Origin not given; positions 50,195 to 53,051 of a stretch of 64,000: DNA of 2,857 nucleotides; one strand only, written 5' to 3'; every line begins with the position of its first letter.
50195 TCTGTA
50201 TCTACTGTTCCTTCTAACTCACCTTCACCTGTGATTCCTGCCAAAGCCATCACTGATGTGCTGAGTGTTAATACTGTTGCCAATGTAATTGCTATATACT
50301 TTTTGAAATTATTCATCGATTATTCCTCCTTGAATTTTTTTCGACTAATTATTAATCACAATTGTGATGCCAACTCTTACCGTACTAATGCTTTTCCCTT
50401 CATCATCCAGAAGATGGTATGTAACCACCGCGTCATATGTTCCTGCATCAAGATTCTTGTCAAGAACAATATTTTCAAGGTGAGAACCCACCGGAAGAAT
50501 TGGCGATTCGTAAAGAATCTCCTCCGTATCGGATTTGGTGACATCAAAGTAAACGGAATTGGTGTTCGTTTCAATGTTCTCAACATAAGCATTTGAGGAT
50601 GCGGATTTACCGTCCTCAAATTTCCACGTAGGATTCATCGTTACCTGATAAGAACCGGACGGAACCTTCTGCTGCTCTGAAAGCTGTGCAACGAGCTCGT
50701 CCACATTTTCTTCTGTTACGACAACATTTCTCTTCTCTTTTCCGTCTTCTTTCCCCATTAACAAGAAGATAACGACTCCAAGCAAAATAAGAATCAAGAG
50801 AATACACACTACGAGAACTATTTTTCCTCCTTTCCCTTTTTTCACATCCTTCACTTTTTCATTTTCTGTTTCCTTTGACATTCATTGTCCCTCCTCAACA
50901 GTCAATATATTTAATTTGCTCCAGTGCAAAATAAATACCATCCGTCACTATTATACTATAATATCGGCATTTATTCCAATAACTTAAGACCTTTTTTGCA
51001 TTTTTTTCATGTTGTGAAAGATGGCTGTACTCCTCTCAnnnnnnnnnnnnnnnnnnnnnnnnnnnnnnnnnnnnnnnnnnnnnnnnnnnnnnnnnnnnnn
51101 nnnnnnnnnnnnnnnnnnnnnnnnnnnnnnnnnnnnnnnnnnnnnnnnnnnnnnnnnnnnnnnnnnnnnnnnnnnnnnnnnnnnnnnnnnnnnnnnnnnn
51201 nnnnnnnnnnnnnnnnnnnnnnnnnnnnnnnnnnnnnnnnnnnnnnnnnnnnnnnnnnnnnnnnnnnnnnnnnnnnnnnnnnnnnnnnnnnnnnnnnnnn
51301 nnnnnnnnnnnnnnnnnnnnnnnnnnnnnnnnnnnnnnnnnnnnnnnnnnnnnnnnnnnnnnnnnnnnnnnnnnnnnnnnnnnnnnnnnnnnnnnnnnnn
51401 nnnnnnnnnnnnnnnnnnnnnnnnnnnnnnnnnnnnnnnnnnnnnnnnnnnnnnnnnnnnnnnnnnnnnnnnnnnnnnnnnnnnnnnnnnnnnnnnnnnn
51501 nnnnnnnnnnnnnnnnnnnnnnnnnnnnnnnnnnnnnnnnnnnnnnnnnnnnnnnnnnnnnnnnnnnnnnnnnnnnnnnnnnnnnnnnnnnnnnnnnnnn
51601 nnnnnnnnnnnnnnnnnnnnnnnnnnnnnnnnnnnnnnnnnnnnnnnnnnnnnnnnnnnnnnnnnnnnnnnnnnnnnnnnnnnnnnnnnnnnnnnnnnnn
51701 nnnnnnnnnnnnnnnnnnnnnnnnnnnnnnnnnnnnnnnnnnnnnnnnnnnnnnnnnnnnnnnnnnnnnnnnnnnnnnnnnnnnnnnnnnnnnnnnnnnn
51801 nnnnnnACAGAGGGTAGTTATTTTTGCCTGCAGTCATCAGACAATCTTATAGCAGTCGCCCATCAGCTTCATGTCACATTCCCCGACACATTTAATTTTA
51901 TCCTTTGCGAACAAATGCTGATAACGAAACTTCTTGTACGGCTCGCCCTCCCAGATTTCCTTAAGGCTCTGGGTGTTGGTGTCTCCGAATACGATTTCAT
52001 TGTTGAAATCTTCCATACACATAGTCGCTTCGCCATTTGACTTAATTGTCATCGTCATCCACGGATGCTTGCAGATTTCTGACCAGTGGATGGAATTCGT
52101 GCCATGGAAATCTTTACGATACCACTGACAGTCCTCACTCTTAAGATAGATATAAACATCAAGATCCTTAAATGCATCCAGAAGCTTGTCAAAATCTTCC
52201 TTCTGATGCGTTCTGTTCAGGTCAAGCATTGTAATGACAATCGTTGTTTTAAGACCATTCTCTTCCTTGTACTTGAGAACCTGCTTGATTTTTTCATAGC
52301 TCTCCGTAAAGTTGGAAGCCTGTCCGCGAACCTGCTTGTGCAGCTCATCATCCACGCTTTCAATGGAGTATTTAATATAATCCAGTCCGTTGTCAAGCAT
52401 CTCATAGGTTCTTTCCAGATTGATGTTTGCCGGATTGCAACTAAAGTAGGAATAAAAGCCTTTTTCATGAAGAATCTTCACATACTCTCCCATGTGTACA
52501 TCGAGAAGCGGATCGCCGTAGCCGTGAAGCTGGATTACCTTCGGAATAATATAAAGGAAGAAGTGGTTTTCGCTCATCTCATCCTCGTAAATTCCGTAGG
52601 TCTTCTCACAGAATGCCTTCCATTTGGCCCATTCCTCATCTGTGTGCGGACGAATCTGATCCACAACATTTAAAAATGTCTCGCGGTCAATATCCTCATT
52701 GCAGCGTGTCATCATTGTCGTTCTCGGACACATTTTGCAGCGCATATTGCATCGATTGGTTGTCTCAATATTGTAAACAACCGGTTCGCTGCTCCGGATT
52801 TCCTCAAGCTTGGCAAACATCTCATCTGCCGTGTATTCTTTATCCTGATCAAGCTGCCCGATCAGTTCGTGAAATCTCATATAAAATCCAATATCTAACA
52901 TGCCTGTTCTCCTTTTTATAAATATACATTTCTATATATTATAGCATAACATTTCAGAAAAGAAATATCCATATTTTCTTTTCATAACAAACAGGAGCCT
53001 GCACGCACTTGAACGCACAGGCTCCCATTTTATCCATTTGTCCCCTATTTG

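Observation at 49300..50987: SigD-type promoter, flagellin-like SD and flagellin-like codon bias on two unknown envelope proteins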

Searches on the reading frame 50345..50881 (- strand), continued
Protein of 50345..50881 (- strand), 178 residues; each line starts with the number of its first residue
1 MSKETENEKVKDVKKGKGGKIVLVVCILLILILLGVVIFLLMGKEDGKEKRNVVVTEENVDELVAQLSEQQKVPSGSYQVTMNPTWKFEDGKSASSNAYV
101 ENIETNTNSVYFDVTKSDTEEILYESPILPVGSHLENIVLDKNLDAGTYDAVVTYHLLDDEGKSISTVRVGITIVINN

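Call 66: search_protein_families(library=pfam, proteins=[L016:546-2567:+, L016:2673-3767:+, L016:5272-6567:+, L016:8060-9745:+, L016:11766-13010:+, L016:13013-14176:+, L016:14167-15297:+, L016:15300-16217:+, L016:16257-17411:+, L016:17522-20461:+], max_evalue=0.001)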
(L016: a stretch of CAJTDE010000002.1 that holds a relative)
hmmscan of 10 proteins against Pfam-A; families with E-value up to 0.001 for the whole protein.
L016:546-2567:+ (673 aa): 3 families
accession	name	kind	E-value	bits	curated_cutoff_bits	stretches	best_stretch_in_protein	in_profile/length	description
PF00535.33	Glycos_transf_2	-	1.4e-12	48.3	23.3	1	12-96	7-97/168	Glycosyl transferase family 2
PF13428.12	TPR_14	-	2.2e-07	31.3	23.5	0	206-239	5-38/44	Tetratricopeptide repeat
PF14559.12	TPR_19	-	2.4e-06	28.2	25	0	631-658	33-59/68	Tetratricopeptide repeat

L016:2673-3767:+ (364 aa): 6 families
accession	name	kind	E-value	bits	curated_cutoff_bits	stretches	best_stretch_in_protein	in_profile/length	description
PF00535.33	Glycos_transf_2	-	1.5e-16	61.2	23.3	1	9-122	2-123/168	Glycosyl transferase family 2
PF13704.12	Glyco_tranf_2_4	-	1.2e-08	35.8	27.5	1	14-101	1-97/98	Glycosyl transferase family 2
PF07719.23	TPR_2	-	1e-06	28.8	27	0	322-350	2-30/34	Tetratricopeptide repeat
PF13424.12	TPR_12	-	1.4e-05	25.6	30.1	0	322-349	4-31/77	Tetratricopeptide repeat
PF13174.12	TPR_6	-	4.1e-05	24.4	26.3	0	198-226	3-31/33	Tetratricopeptide repeat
PF13432.12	TPR_16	-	0.00027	21.8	32.7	0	175-226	14-62/65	Tetratricopeptide repeat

L016:5272-6567:+ (431 aa): 1 family
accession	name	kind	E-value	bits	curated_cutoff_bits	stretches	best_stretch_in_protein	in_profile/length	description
PF04464.20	Glyphos_transf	-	1.9e-05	24.2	22.1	1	278-425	157-291/367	CDP-Glycerol:Poly(glycerophosphate) glycerophosphotransferase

L016:8060-9745:+ (561 aa): 1 family
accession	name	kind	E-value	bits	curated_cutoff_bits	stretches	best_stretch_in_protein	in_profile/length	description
PF04932.20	Wzy_C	-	4.5e-12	46.4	31.7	1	321-485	7-149/149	O-Antigen ligase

L016:11766-13010:+ (414 aa): 2 families
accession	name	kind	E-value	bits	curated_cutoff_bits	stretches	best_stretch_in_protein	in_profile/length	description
PF04055.27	Radical_SAM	-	9.8e-09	36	29.5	1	159-265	2-106/166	Radical SAM superfamily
PF13353.11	Fer4_12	-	8.3e-07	29.8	22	1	162-271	13-120/137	4Fe-4S single cluster domain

L016:13013-14176:+ (387 aa): 2 families
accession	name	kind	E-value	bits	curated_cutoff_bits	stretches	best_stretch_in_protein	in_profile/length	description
PF04055.27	Radical_SAM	-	2.4e-11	44.5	29.5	1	137-228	2-92/166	Radical SAM superfamily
PF13353.11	Fer4_12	-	2.8e-07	31.3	22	1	139-244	12-110/137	4Fe-4S single cluster domain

L016:14167-15297:+ (376 aa): 0 families

L016:15300-16217:+ (305 aa): 2 families
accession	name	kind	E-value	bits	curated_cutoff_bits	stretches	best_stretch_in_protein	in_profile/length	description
PF08942.16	DUF1919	-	1.3e-32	113.4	25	1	99-296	8-195/196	Domain of unknown function (DUF1919)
PF22674.2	C2185-like_N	-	4.3e-06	27.4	27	1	5-73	4-74/91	C2185-like, N-terminal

L016:16257-17411:+ (384 aa): 1 family
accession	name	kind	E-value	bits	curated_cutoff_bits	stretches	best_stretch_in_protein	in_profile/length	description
PF05050.19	Methyltransf_21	-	4.2e-06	27.4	22.7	1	204-367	1-171/173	Methyltransferase FkbM domain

L016:17522-20461:+ (979 aa): 2 families
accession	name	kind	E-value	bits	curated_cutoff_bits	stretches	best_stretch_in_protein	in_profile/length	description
PF07550.17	Shr-like_HID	-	4.2e-10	40.4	22.3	0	489-542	12-58/82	Heme-binding protein Shr-like, Hb-interacting domain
PF25532.1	CH_CAMSAP2_N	-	0.00026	21.4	27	0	617-665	31-79/135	CAMSAP2-like, calponin-homology domain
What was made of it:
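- In L016 the GT2-TPR genes sit in the same island as A-B (call 66).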

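Call 68: search_protein_families(library=padloc, proteins=[window:50345-50881:-], max_evalue=0.01)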
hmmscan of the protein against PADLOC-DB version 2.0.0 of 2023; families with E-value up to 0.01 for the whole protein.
window:50345-50881:- (178 aa): 1 family
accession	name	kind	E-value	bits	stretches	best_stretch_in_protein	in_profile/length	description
PDLC02001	SAVED2--SAVED_TM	-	0.009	13.2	0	20-122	62-166/353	-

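Call 69: search_protein_families(library=phrogs, proteins=[window:50345-50881:-], max_evalue=0.01)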
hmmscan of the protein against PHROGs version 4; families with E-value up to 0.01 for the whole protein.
window:50345-50881:- (178 aa): 0 families

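Call 87: find_encoding_contigs(protein=P0050, flank=10000, max_places=1)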
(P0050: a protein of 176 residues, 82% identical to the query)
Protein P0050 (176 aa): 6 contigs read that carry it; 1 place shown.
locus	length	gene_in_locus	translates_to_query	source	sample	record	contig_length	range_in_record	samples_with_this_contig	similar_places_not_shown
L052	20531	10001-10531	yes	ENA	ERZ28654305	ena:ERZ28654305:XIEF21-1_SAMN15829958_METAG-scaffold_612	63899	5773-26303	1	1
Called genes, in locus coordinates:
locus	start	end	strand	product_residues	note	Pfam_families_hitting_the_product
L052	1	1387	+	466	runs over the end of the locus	PF00209:SNF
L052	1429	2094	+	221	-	-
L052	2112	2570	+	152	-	PF01553:Acyltransferase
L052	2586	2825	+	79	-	-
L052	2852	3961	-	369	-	PF00392:GntR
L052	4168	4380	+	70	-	PF04023:FeoA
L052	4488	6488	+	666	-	PF01926:MMR_HSR1, PF02421:FeoB_N, PF07670:Gate, PF07664:FeoB_C, PF07670:Gate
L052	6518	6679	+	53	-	-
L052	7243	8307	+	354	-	PF04055:Radical_SAM, PF13186:SPASM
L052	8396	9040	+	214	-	-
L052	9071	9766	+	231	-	PF00149:Metallophos (weak), PF12850:Metallophos_2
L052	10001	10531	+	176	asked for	-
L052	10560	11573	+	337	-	-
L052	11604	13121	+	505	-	PF04321:RmlD_sub_bind (faint), PF05368:NmrA (weak), PF13460:NAD_binding_10 (faint), PF01370:Epimerase (weak)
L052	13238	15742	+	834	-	-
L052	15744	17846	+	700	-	PF00037:Fer4 (weak), PF12797:Fer4_2 (faint), PF12800:Fer4_4 (faint), PF12838:Fer4_7, PF13187:Fer4_9 (weak), PF04432:FrhB_FdhB_C, PF00132:Hexapep, PF14602:Hexapep_2 (weak), +3 more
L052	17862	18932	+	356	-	PF04230:PS_pyruv_trans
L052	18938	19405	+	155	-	-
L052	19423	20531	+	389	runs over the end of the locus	PF00535:Glycos_transf_2, PF10111:Glyco_tranf_2_2, PF13641:Glyco_tranf_2_3, PF22674:C2185-like_N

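Call 88: find_encoding_contigs(protein=P0051, flank=5000, max_places=1)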
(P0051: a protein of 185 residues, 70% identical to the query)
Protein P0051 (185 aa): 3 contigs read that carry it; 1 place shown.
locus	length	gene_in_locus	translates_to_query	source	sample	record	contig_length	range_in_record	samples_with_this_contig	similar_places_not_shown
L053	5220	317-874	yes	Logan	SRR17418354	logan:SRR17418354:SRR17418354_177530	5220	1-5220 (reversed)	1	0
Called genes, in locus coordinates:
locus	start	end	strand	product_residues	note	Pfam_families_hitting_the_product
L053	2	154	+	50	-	?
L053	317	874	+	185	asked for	-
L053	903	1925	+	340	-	-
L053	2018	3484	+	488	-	PF01370:Epimerase (weak), PF04321:RmlD_sub_bind (faint), PF05368:NmrA (weak), PF01370:Epimerase (weak)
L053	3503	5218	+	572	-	?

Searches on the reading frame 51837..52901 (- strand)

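Call 4: search_protein_families(library=pfam, proteins=[window:51837-52901:-], max_evalue=0.1)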
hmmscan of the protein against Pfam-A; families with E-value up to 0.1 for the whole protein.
window:51837-52901:- (354 aa): 3 families
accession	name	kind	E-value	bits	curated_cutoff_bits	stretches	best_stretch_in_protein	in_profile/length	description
PF04055.27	Radical_SAM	-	1.7e-14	54.8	29.5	2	127-229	52-155/166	Radical SAM superfamily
PF13186.11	SPASM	-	6.2e-14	52.5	21.5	1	277-342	1-63/67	Iron-sulfur cluster-binding domain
PF22045.1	CmlS_C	-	0.083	13.6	27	0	151-227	26-99/118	Chloramphenicol halogenase CmlS C-terminal domain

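Call 29: search_protein_families(library=ncbifam, proteins=[window:51837-52901:-], max_evalue=0.01)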
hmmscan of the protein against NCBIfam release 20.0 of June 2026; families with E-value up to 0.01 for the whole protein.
window:51837-52901:- (354 aa): 29 families (the best 25 are shown)
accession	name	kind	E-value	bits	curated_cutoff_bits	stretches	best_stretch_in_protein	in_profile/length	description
TIGR04317.1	W_rSAM_matur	equivalog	2.2e-19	69.8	380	3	121-250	52-177/349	tungsten cofactor oxidoreductase radical SAM maturase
TIGR04311.1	rSAM_Geo_metal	subfamily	2.2e-14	53.3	400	2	43-79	5-42/423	radical SAM/SPASM family putative metalloenzyme maturase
TIGR04133.1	rSAM_w_lipo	hypoth_equivalog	7.6e-11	41.5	425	2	45-89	28-72/350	TIGR04133 family radical SAM/SPASM protein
TIGR04347.1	pseudo_SAM_Halo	equivalog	1.4e-10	41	525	1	122-236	87-195/390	TIGR04347 family pseudo-SAM/SPASM protein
TIGR02109.1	PQQ_syn_pqqE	equivalog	1.9e-10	40.3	381.35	1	123-211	55-144/358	pyrroloquinoline quinone biosynthesis protein PqqE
TIGR04321.1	spiroSPASM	subfamily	4.5e-10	38.8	250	2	13-85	203-277/510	spiro-SPASM protein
TIGR04303.1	GeoRSP_rSAM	equivalog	1.6e-09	37.8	400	1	127-242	55-162/325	GeoRSP system radical SAM/SPASM protein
TIGR04055.1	rSAM_NirJ2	equivalog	2.1e-09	37.4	500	1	125-232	50-153/326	putative heme d1 biosynthesis radical SAM protein NirJ2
NF033640.1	N_Twi_rSAM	subfamily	2.6e-09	36.7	170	1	275-338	3-66/398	twitch domain-containing radical SAM protein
TIGR04051.1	rSAM_NirJ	equivalog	3.4e-09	36.2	515.45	1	123-248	52-167/354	heme d1 biosynthesis radical SAM protein NirJ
TIGR04054.1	rSAM_NirJ1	equivalog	3.9e-09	35.6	650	1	125-222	87-183/387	putative heme d1 biosynthesis radical SAM protein NirJ1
TIGR04546.1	rSAM_ahbC_deAc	equivalog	8.5e-09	34.7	650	1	125-248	90-204/390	12,18-didecarboxysiroheme deacetylase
TIGR04053.2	TIGR04053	equivalog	9.7e-08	31.6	395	1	128-224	64-161/366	TIGR04053 family radical SAM/SPASM domain-containing protein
NF038283.1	viperin_w_prok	equivalog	1.6e-07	30.8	180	1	42-242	3-176/281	viperin family antiviral radical SAM protein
TIGR04250.1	SCM_rSAM_ScmE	equivalog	2.7e-07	29.8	400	0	42-81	4-43/358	SynChlorMet cassette radical SAM/SPASM protein ScmE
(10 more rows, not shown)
